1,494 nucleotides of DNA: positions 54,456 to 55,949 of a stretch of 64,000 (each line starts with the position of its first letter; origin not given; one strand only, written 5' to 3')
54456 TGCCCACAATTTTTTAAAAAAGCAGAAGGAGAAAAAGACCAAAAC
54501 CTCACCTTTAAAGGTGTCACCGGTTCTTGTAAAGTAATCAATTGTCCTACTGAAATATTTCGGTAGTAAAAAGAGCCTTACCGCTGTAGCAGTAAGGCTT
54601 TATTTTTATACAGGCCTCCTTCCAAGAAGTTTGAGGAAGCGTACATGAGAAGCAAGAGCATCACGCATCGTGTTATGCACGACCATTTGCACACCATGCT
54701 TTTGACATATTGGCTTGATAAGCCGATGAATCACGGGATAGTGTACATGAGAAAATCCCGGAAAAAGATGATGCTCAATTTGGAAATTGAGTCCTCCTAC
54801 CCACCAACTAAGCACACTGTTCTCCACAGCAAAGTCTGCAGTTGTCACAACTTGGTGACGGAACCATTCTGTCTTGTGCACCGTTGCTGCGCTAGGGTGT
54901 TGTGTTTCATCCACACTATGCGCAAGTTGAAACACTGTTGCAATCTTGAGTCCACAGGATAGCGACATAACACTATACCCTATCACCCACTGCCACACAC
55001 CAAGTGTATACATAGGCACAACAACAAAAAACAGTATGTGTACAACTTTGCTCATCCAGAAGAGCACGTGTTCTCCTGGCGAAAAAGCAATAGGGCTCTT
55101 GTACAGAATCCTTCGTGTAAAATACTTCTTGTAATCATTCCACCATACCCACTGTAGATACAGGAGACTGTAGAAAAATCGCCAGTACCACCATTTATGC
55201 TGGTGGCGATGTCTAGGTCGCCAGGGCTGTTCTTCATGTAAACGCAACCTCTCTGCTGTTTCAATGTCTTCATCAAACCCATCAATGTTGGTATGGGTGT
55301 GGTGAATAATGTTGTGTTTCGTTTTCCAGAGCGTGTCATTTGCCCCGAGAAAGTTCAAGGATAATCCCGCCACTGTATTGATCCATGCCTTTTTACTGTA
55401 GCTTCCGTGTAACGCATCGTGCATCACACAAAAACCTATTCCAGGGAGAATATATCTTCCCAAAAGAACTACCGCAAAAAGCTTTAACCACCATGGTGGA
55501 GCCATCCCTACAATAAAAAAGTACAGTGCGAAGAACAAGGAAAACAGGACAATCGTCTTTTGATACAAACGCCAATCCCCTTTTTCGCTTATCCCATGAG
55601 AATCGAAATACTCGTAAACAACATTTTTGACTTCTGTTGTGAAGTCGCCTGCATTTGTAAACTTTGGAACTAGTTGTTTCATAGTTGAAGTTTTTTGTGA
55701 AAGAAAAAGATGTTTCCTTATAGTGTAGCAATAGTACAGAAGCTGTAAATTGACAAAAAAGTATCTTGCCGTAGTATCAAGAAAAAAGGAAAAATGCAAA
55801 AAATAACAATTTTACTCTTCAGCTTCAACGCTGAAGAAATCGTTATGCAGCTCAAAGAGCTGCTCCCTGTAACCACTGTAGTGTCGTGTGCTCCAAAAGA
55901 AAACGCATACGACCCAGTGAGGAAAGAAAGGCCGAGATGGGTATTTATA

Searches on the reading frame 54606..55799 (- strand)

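Call 72: search_protein_families(library=pfam, proteins=[window:54606-55799:-], max_evalue=0.001)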
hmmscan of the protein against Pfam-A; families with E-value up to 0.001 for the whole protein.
window:54606-55799:- (397 aa): 1 family
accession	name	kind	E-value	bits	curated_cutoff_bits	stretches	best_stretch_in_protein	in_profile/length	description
PF00487.30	FA_desaturase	-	8.6e-31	108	29.7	1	102-373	2-250/253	Fatty acid desaturase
